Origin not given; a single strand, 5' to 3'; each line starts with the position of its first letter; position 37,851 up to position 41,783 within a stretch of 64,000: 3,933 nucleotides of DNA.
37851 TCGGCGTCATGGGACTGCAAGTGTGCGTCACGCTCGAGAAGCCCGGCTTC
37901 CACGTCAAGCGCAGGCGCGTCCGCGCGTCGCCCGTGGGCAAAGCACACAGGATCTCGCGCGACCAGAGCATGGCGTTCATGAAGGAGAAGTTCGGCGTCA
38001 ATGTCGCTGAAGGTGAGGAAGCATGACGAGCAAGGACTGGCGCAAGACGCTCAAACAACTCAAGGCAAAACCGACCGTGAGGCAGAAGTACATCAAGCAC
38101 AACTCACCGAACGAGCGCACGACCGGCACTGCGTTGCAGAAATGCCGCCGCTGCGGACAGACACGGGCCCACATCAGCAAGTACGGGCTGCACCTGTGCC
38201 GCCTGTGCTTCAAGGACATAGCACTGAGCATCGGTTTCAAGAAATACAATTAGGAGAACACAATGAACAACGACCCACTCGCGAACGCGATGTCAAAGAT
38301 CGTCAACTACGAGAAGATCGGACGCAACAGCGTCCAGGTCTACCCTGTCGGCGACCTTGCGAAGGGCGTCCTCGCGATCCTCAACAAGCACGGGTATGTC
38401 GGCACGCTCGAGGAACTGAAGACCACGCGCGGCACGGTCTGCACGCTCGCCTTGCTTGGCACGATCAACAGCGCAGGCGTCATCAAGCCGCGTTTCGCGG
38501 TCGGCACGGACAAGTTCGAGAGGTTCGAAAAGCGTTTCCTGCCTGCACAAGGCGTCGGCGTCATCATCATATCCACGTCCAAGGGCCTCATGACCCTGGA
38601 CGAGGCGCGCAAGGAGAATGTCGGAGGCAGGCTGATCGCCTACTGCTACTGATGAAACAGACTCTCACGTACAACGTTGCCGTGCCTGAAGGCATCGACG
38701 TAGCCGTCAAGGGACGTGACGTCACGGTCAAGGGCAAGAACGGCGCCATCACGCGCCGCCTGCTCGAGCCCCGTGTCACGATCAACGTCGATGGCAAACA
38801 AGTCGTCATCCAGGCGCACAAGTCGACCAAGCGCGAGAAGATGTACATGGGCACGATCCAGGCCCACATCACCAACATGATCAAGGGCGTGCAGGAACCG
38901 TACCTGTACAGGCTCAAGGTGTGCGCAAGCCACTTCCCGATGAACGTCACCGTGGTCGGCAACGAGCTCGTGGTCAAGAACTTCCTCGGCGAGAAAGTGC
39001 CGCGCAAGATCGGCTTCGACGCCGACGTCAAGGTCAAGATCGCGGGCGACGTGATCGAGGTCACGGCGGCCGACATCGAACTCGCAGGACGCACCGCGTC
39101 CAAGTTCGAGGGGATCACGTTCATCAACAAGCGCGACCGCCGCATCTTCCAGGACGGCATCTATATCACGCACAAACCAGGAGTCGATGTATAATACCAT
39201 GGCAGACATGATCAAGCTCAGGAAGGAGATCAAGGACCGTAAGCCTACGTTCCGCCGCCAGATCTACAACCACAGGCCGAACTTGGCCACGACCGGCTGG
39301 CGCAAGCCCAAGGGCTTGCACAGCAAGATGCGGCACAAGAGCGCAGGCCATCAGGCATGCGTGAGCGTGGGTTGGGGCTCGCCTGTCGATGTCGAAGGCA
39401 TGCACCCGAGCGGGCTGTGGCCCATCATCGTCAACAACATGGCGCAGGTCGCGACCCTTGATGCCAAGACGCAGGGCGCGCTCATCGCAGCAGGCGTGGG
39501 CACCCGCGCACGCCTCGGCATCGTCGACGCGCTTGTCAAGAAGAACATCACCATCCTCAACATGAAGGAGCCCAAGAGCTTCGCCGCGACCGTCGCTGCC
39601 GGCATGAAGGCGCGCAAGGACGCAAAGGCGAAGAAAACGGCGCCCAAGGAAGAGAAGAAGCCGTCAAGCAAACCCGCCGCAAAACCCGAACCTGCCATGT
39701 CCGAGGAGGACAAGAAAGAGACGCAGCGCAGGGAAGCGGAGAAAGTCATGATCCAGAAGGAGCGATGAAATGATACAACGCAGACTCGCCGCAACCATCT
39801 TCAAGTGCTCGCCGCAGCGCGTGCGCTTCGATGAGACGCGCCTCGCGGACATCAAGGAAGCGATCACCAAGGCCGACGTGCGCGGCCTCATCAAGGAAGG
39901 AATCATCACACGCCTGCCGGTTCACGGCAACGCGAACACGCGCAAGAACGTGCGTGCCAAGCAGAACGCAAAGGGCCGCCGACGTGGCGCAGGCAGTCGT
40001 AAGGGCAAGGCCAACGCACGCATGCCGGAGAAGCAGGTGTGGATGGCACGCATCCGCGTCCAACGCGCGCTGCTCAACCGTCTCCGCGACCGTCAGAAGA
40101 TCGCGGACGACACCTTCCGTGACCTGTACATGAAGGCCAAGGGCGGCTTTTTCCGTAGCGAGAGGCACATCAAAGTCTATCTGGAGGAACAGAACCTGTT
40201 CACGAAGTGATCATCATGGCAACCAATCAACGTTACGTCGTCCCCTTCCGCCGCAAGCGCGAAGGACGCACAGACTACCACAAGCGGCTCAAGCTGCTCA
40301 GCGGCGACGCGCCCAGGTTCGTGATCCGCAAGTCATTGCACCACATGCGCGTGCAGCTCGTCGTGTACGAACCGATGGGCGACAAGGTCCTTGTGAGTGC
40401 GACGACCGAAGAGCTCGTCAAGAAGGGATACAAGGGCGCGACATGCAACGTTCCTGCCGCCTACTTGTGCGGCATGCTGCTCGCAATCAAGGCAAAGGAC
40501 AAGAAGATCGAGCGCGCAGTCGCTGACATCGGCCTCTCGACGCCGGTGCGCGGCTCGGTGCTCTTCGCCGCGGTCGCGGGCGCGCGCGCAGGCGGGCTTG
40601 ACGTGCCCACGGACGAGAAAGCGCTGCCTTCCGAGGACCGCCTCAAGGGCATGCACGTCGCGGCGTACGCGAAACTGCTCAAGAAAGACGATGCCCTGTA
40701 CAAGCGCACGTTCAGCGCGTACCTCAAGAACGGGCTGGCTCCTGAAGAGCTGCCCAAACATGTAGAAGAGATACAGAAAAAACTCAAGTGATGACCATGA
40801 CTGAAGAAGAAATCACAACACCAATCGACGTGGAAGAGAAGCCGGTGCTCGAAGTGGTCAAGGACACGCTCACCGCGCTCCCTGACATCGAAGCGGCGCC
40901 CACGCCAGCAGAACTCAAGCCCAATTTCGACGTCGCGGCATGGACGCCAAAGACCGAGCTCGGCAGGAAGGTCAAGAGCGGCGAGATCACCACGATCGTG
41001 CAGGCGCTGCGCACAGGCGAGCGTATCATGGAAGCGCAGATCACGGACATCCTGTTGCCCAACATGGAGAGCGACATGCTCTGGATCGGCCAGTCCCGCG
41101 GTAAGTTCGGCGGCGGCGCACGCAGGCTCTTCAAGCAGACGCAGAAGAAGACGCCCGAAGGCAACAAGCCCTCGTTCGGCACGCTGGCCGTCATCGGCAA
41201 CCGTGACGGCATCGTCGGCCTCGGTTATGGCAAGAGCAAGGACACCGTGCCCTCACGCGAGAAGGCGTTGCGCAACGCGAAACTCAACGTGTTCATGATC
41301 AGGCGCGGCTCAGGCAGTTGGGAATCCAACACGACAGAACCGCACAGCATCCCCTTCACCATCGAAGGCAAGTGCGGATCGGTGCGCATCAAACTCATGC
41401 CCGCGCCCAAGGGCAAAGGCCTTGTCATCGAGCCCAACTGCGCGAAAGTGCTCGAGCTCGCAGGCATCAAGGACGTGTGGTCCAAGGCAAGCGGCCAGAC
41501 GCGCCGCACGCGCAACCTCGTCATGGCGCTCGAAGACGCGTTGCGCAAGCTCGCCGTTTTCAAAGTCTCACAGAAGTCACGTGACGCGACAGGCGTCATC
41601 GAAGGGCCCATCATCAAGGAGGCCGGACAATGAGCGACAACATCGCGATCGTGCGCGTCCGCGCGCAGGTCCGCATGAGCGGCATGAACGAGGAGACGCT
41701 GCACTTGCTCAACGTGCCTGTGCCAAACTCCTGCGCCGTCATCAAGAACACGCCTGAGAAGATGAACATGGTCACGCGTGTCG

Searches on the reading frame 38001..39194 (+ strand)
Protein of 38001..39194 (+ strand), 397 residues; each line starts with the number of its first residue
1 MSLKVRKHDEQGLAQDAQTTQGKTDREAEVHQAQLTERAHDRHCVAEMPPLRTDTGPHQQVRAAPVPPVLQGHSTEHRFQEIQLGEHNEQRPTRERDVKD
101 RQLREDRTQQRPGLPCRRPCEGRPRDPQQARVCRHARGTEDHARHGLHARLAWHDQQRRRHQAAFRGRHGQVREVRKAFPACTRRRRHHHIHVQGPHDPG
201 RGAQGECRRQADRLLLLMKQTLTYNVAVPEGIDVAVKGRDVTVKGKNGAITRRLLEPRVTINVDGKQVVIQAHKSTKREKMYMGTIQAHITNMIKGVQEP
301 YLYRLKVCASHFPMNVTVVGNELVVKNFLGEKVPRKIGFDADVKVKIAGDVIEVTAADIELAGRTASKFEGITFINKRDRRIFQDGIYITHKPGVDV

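Call 10: search_protein_families(library=pfam, proteins=[window:38001-39194:+])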
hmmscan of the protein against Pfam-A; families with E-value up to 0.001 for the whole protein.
window:38001-39194:+ (397 aa): 1 family
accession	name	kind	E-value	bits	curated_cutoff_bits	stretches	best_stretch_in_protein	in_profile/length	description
PF00347.28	Ribosomal_L6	-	4.5e-21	75.8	27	2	228-299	1-79/80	Ribosomal protein L6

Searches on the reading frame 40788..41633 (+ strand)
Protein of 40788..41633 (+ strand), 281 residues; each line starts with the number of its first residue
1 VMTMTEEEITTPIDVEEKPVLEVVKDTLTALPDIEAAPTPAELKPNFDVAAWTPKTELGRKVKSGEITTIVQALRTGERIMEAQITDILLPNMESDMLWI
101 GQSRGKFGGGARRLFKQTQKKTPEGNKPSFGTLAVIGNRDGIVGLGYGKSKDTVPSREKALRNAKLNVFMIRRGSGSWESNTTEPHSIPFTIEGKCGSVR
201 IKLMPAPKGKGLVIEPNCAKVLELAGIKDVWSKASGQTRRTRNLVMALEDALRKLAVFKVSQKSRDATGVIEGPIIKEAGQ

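Call 10: search_protein_families(library=pfam, proteins=[window:40788-41633:+])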
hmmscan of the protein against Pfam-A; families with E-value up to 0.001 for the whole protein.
window:40788-41633:+ (281 aa): 2 families
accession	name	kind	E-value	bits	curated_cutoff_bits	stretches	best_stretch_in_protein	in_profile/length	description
PF03719.21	Ribosomal_S5_C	-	1.1e-19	70.1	21.5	1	194-259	1-65/71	Ribosomal protein S5, C-terminal domain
PF00333.26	Ribosomal_S5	-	4.5e-14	52.6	27.1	1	116-171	9-64/65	Ribosomal protein S5, N-terminal domain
